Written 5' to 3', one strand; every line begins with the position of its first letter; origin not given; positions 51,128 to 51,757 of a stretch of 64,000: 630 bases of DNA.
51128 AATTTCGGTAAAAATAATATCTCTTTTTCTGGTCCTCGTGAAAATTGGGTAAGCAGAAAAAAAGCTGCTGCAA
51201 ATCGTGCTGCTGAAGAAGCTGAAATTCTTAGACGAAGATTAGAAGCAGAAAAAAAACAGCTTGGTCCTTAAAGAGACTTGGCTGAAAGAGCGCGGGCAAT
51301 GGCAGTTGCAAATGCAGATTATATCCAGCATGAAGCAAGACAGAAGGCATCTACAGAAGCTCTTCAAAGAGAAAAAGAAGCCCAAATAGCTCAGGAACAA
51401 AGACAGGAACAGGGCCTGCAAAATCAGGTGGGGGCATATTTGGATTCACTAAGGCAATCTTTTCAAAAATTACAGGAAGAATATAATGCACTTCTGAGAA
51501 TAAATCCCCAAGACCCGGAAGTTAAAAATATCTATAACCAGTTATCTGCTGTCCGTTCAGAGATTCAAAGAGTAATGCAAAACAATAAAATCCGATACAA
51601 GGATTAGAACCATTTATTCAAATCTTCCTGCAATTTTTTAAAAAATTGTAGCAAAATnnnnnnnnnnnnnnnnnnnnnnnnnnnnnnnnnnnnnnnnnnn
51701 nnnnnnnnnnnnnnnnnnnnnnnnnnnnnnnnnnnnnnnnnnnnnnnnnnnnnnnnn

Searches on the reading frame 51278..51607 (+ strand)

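Call 3: search_protein_families(library=pfam, proteins=[window:51278-51607:+], max_evalue=0.1)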
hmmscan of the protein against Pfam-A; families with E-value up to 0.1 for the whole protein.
window:51278-51607:+ (109 aa): 3 families
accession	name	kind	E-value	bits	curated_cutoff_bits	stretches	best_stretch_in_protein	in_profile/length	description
PF17177.10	PPR_long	-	0.028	14.2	27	0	67-102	160-195/211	Pentacotripeptide-repeat region of PRORP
PF14356.11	DUF4403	-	0.046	12.8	28.3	1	27-93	146-211/425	Domain of unknown function (DUF4403)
PF00038.26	Filament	-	0.08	13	40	1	16-75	233-292/313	Intermediate filament protein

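Call 4: search_protein_families(library=padloc, proteins=[window:51278-51607:+], max_evalue=0.1)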
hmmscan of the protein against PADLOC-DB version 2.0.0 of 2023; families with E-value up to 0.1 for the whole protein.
window:51278-51607:+ (109 aa): 3 families
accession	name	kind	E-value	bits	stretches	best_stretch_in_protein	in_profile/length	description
PDLC03864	LmuB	-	0.0086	12.6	1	23-101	244-322/657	-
PDLC03863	LmuB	-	0.013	12.2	1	13-102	340-423/610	-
PDLC04648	PDC-M43B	-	0.075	10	1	21-89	125-194/361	-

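Call 5: search_protein_families(library=ncbifam, proteins=[window:51278-51607:+], max_evalue=0.1)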
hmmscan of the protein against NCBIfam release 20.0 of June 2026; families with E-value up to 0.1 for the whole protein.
window:51278-51607:+ (109 aa): 5 families
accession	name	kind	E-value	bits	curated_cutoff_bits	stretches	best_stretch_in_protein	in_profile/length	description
NF008584.2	PRK11546.1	equivalog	0.00068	19.9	200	1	11-95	21-104/145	zinc resistance sensor/chaperone ZraP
TIGR03794.1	NHLM_micro_HlyD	equivalog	0.017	14.1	156.2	1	6-77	187-258/421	NHLP bacteriocin system secretion protein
TIGR02894.1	DNA_bind_RsfA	subfamily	0.031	14.4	126.45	1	14-77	87-149/161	RsfA family transcriptional regulator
NF002558.0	PRK02126.1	subfamily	0.039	12.9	315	1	29-107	171-247/345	ribonuclease Z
NF058680.1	EncD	equivalog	0.083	13.3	120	0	16-48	66-98/106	encapsulin nanocompartment cargo ferric reductase EncD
